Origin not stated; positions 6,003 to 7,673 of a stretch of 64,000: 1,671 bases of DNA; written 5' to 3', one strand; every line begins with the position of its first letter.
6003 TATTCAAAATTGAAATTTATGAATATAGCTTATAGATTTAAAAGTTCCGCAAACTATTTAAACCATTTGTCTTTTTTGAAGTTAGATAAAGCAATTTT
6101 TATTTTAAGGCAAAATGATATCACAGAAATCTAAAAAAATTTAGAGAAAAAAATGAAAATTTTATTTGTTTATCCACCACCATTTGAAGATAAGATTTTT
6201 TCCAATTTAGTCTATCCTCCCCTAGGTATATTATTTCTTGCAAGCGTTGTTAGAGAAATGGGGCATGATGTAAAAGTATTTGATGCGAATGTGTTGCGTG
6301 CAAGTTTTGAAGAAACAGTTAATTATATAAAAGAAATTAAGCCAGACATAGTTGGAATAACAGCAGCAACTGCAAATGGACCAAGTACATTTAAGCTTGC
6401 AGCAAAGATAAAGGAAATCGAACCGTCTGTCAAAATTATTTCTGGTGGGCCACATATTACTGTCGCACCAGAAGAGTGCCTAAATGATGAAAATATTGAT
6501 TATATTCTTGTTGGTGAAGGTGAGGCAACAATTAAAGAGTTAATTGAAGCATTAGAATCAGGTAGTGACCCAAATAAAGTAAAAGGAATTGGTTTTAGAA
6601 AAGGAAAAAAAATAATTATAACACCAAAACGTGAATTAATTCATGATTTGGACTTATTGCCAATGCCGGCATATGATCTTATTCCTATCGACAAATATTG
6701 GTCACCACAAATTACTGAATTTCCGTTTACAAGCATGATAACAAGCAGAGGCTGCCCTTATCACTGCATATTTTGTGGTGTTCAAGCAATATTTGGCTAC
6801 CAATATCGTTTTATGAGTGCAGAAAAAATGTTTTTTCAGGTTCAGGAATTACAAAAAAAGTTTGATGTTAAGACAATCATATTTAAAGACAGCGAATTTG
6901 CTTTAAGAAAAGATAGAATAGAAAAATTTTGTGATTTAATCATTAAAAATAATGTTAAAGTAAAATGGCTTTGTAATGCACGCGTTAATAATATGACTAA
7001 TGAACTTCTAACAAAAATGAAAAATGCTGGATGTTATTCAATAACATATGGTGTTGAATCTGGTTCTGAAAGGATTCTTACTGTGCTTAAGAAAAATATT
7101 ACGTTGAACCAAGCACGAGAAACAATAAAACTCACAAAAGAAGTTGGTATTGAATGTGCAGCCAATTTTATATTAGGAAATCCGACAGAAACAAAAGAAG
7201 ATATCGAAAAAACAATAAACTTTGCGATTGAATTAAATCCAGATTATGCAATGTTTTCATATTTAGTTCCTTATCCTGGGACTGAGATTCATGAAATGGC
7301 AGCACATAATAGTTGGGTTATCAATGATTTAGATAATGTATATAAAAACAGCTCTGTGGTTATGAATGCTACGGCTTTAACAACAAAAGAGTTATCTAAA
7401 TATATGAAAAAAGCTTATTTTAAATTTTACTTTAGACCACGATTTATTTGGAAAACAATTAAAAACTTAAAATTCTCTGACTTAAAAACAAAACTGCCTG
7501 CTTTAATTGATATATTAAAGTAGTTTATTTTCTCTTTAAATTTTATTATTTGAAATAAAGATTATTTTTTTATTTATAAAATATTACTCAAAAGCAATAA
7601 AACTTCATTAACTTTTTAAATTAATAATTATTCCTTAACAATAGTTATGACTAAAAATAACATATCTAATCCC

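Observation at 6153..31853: Three B12-binding radical SAM enzymes plus four SAM methyltransferases distributed through one glycan island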

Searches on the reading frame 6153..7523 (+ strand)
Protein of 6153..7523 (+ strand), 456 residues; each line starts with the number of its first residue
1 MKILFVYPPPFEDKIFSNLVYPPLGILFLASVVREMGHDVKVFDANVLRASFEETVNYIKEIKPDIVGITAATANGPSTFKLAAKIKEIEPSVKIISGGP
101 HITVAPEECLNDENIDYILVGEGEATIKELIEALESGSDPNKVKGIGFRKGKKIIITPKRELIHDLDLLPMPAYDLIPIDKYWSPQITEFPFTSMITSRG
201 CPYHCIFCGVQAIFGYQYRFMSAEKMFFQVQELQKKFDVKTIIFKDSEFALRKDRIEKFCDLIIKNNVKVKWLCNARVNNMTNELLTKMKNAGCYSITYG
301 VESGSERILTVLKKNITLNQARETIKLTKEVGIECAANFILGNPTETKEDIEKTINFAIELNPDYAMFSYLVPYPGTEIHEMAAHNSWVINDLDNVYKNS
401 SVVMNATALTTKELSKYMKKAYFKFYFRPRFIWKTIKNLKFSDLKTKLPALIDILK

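Call 3: search_protein_families(library=pfam, proteins=[window:6153-7523:+], max_evalue=0.001)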
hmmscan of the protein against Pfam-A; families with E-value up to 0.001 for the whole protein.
window:6153-7523:+ (456 aa): 2 families
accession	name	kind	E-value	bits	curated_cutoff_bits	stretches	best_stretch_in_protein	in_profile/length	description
PF02310.24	B12-binding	-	4.6e-26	91.4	32.1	1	20-130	11-120/121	B12 binding domain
PF04055.27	Radical_SAM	-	6.2e-25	88.7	29.5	1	195-358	1-166/166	Radical SAM superfamily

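Call 6: search_protein_families(library=ncbifam, proteins=[window:6153-7523:+], max_evalue=0.001)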
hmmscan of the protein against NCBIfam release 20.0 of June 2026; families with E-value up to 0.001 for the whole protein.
window:6153-7523:+ (456 aa): 37 families (the best 25 are shown)
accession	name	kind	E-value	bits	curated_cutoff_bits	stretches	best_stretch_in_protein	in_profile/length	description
TIGR03471.1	HpnJ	equivalog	1.7e-75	254.7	577.6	1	36-439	43-446/472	hopanoid biosynthesis associated radical SAM protein HpnJ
TIGR02026.1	BchE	equivalog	1.3e-74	251.8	481.35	1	20-434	19-435/497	magnesium-protoporphyrin IX monomethyl ester anaerobic oxidative cyclase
NF050148.1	rSAM_ApyD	equivalog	2.3e-59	201.4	750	1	19-384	21-394/645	RiPP biosynthesis radical SAM protein ApyD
TIGR04072.2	rSAM_ladder_B12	equivalog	3e-47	161.3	360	1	20-420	16-406/443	lipid biosynthesis B12-binding/radical SAM protein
TIGR04479.1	bcpD_PhpK_rSAM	subfamily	3.7e-46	157.5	600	1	16-365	65-413/504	PhpK family radical SAM P-methyltransferase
TIGR04367.1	HpnR_B12_rSAM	equivalog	2.5e-44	151.7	650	1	1-385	1-375/490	hopanoid C-3 methylase HpnR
NF038361.1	rSAM_Sden_1168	equivalog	1e-43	149.7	575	1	3-416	65-506/560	Sden_1168 family B12-binding radical SAM P-methyltransferase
NF033070.1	rSAM_AprD4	equivalog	1.4e-43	149.5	500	1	19-416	38-422/456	AprD4 family radical SAM diol-dehydratase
TIGR04014.1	B12_SAM_MJ_0865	equivalog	5.6e-43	147.3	360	1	81-402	59-374/434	methyl-coenzyme M reductase glutamine C-methyltransferase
TIGR03975.1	rSAM_ocin_1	subfamily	6.2e-42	143.9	281.85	1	46-356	111-425/606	RiPP maturation radical SAM C-methyltransferase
TIGR04385.1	B12_rSAM_cofa1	equivalog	9.8e-39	133.8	450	1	15-358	13-361/438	B12 lower ligand biosynthesis radical SAM protein BzaD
TIGR04013.1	B12_SAM_MJ_1487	hypoth_equivalog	2.7e-38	131.8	251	2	49-236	28-195/382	TIGR04013 family B12-binding domain/radical SAM domain-containing protein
NF033712.0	B12_rSAM_KedN5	subfamily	9.6e-33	113.3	700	1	39-350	38-359/624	KedN5 family methylcobalamin-dependent radical SAM C-methyltransferase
TIGR04190.1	B12_SAM_Ta0216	equivalog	5.9e-26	91.2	500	1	20-365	32-398/554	TIGR04190 family B12-binding domain/radical SAM domain protein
NF040542.1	rSAM_RCCLKC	equivalog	1.8e-25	90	450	1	21-359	11-348/423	arsinothricin biosynthesis radical SAM protein ArsL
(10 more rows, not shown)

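Call 11: search_solved_structures(query=window:6153-7523:+, max_evalue=0.001)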
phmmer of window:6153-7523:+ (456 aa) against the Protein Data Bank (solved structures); distinct sequences matched with E-value up to 0.001: 16.
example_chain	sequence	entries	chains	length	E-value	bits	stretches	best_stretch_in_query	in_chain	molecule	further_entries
6fd2_B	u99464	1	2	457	2.2e-36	129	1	163-416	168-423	Putative apramycin biosynthetic oxidoreductase 4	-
9ccb_A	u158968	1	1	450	7.8e-25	90.9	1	96-381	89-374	Radical SAM core domain-containing protein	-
7kdx_A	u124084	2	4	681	1.9e-15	60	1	62-359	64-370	Methyltransferase TokK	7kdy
9n1b_A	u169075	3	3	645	5.5e-09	38.7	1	64-212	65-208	Radical SAM protein | Radical SAM enzyme CysS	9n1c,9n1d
5ul2_A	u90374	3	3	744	2.1e-08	36.8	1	38-343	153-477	OxsB protein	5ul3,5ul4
4jc0_A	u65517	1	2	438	1.1e-05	27.8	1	187-364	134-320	Ribosomal protein S12 methylthiotransferase RimO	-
3ciw_A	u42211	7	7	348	4.7e-05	25.7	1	198-379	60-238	FeFe-Hydrogenase maturase | [FeFe] hydrogenase maturase subunit HydE | Biotin synthetase, putative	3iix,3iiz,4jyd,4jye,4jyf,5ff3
5fep_A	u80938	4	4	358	5.1e-05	25.6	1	198-379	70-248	[FeFe] hydrogenase maturase subunit HydE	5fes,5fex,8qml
2qgq_A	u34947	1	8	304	5.5e-05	25.5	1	189-364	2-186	Protein TM_1862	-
7o1p_A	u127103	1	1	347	6.1e-05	25.4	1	198-379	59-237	[FeFe] hydrogenase maturase subunit HydE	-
3cix_A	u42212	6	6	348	6.1e-05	25.4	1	198-379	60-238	FeFe-Hydrogenase maturase | [FeFe] hydrogenase maturase subunit HydE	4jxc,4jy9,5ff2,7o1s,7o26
6wte_A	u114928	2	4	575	6.3e-05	25.3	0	18-146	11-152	B12-binding domain-containing protein | Tryptophan-C2-methyltransferase containing B12-binding domain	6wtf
7o1o_A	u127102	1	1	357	6.5e-05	25.3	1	198-379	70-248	[FeFe] hydrogenase maturase subunit HydE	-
5few_A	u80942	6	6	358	6.6e-05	25.2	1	198-379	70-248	[FeFe] hydrogenase maturase subunit HydE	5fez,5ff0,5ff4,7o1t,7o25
8qmk_A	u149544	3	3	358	6.6e-05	25.2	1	198-379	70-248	[FeFe] hydrogenase maturase subunit HydE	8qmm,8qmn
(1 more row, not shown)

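Call 14: find_homologous_proteins(query=window:6153-7523:+, max_evalue=1e-10)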
Query window:6153-7523:+ (456 aa): 2590 proteins with E <= 1e-10 among 8000 candidates; the best 120 are listed.
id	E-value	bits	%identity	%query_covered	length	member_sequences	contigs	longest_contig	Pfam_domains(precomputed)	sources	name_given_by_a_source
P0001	3.7e-214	730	70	100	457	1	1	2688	PF04055.28,PF02310.25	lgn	-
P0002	1.1e-213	728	68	100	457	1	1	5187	PF04055.28,PF02310.25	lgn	-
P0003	9.3e-144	498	46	100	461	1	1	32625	PF04055.28,PF02310.25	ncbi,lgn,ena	-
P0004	3.3e-139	483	50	100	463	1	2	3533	PF04055.28,PF02310.25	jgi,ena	-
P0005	4.1e-136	473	44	100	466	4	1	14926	PF04055.28,PF02310.25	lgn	-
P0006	1.2e-135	471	46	100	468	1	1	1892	PF04055.28,PF02310.25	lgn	-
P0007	2.1e-131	457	46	100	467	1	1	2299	PF04055.28,PF02310.25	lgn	-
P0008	3.8e-130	453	44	100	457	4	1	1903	PF04055.28,PF02310.25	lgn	-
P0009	3.9e-130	453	46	100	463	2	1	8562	PF04055.28,PF02310.25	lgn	-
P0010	3.1e-129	450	47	100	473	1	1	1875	PF04055.28,PF02310.25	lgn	-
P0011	9.6e-127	442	44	100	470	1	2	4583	PF04055.28,PF02310.25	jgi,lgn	jgi:anaerobic magnesium-protoporphyrin IX monomethyl ester cyclase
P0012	2.3e-124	434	44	100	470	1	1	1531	PF04055.28,PF02310.25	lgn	-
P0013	3.3e-124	433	45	100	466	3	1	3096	PF04055.28,PF02310.25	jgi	jgi:radical SAM superfamily enzyme YgiQ (UPF0313 family)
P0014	1.2e-123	431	44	100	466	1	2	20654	PF04055.28,PF02310.25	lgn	-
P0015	1.4e-123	431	44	100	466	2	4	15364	PF04055.28,PF02310.25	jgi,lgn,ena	jgi:radical SAM superfamily enzyme YgiQ (UPF0313 family)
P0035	1.3e-109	385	40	100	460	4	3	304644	PF04055.28,PF02310.25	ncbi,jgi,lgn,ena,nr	ncbi:MAG: radical SAM protein [Candidatus Omnitrophica bacterium]|nr:radical SAM protein [Candidatus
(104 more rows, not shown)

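Call 23: find_encoding_contigs(protein=P0003, flank=8000, max_places=2)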
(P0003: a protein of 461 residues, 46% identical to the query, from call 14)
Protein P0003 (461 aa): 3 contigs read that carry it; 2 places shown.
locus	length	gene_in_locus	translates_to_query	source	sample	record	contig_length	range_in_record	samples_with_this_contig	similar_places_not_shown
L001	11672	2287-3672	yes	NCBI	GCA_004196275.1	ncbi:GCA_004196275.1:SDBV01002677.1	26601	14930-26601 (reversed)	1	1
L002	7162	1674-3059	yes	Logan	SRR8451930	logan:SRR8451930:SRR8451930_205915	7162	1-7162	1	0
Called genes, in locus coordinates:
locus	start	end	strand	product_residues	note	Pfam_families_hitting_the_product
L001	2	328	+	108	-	?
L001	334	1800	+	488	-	PF00884:Sulfatase, PF01663:Phosphodiest, PF01676:Metalloenzyme, PF01663:Phosphodiest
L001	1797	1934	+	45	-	-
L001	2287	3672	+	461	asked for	PF02310:B12-binding, PF04055:Radical_SAM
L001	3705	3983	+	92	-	-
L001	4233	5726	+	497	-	PF02310:B12-binding, PF04055:Radical_SAM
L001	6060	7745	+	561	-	PF13231:PMT_2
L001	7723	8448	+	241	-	PF13489:Methyltransf_23, PF02353:CMAS, PF07021:MetW, PF13847:Methyltransf_31, PF08241:Methyltransf_11, PF08242:Methyltransf_12, PF13649:Methyltransf_25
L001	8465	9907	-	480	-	PF01943:Polysacc_synt, PF13440:Polysacc_synt_3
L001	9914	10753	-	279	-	PF13489:Methyltransf_23, PF01209:Ubie_methyltran, PF13847:Methyltransf_31, PF08241:Methyltransf_11, PF08242:Methyltransf_12 (weak), PF13649:Methyltransf_25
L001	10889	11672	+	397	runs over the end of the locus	PF13439:Glyco_transf_4, PF13579:Glyco_trans_4_4, PF00534:Glycos_transf_1, PF13692:Glyco_trans_1_4, PF13524:Glyco_trans_1_2 (weak)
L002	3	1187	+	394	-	?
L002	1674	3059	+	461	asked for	PF02310:B12-binding, PF04055:Radical_SAM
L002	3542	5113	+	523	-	PF02310:B12-binding, PF04055:Radical_SAM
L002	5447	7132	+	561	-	PF13231:PMT_2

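Call 24: find_encoding_contigs(protein=P0014, flank=8000, max_places=2)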
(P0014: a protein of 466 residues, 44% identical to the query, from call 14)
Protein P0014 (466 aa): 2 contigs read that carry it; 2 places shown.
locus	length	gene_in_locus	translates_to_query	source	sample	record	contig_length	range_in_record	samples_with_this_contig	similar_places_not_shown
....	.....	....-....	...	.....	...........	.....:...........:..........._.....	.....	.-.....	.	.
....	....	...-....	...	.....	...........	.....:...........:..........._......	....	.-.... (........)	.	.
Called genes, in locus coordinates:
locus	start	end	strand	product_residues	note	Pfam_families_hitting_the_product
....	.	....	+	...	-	?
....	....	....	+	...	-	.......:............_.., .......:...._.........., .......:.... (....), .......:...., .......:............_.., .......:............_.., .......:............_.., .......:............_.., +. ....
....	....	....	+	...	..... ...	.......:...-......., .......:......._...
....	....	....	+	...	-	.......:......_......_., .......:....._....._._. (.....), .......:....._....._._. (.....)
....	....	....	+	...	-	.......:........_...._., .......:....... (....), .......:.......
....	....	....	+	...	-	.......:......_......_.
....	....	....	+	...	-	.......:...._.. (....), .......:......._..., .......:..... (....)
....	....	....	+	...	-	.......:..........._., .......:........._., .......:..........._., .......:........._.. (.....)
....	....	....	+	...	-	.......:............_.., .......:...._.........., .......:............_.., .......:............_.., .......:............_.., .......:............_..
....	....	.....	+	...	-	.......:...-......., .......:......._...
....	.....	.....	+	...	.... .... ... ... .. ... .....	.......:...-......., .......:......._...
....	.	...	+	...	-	?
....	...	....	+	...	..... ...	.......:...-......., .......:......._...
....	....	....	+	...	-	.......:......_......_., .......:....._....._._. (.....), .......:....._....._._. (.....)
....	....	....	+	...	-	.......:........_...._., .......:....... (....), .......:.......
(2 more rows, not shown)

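Call 25: find_encoding_contigs(protein=P0035, flank=8000, max_places=2)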
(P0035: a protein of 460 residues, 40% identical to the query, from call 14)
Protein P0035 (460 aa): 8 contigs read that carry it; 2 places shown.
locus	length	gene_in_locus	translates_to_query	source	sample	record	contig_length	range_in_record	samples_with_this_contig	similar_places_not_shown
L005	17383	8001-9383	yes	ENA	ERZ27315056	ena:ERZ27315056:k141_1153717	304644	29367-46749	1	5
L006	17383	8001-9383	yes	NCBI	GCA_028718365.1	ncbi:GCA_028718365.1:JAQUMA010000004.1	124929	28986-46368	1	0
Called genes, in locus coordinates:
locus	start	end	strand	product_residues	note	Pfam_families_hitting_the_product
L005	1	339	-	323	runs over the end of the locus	PF09976:TPR_21 (faint), PF12895:ANAPC3 (faint), PF13429:TPR_15 (faint), PF13424:TPR_12 (faint), PF13431:TPR_17 (faint), PF24575:TPR_Slam (weak), PF14559:TPR_19 (weak), PF23914:TPR_CcmH_CycH (weak), +13 more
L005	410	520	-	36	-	-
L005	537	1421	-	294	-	PF01634:HisG, PF08029:HisG_C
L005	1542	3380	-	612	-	PF00515:TPR_1 (weak), PF00515:TPR_1, PF07719:TPR_2 (weak), PF13424:TPR_12, PF00515:TPR_1, PF13414:TPR_11, PF00515:TPR_1, PF13414:TPR_11, +13 more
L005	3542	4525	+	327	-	PF01073:3Beta_HSD, PF01370:Epimerase, PF02719:Polysacc_synt_2, PF04321:RmlD_sub_bind, PF07993:NAD_binding_4, PF16363:GDP_Man_Dehyd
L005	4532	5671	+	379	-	PF01041:DegT_DnrJ_EryC1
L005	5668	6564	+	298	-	PF00535:Glycos_transf_2, PF13641:Glyco_tranf_2_3 (faint)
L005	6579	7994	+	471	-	PF02310:B12-binding, PF04055:Radical_SAM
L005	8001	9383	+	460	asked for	PF02310:B12-binding, PF04055:Radical_SAM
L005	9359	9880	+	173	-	PF13489:Methyltransf_23, PF08241:Methyltransf_11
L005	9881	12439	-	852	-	PF06165:GH94_b-supersand, PF17167:Glyco_hydro_94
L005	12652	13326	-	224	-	PF00583:Acetyltransf_1 (faint)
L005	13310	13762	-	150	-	PF09835:DUF2062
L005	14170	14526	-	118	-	PF07238:PilZ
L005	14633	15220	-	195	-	PF14417:MEDS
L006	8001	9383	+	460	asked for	PF02310:B12-binding, PF04055:Radical_SAM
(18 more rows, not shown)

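Call 58: find_related_loci(query=A2, collection=metagenome_contigs, flank=10000)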
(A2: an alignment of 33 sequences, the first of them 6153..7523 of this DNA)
Query A2 (456 aa) in metagenome_contigs; peptide patterns used: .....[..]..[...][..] (x = any residue, [..] = any of these).
600 stretches matched a pattern (row limit reached: there are more); 597 encode a relative of the query (tblastn E <= 1e-3); the best 80 are kept; 80 distinct loci.
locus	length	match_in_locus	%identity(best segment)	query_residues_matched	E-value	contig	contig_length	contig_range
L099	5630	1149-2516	40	1-456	2e-108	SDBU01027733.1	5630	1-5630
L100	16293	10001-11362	40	1-456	1e-104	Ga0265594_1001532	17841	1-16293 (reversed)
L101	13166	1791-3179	40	1-456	1e-103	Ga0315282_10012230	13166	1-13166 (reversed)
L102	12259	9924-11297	37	1-456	6e-102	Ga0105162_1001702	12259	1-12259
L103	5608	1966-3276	38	1-436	9e-102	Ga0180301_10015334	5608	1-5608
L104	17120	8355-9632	40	23-445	2e-101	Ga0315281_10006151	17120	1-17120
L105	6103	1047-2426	39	1-456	3e-98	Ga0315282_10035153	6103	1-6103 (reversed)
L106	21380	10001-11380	36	1-451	2e-97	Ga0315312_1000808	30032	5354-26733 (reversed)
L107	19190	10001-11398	37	1-455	2e-97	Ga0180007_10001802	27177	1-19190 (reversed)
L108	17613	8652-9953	36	1-436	3e-96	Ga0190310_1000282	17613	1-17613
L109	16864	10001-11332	37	3-444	2e-96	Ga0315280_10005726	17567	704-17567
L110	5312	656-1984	35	1-439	3e-96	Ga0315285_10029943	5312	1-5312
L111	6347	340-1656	39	1-436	7e-95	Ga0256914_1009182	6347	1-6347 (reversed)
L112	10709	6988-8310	35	1-438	2e-93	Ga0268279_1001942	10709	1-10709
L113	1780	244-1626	36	1-448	5e-99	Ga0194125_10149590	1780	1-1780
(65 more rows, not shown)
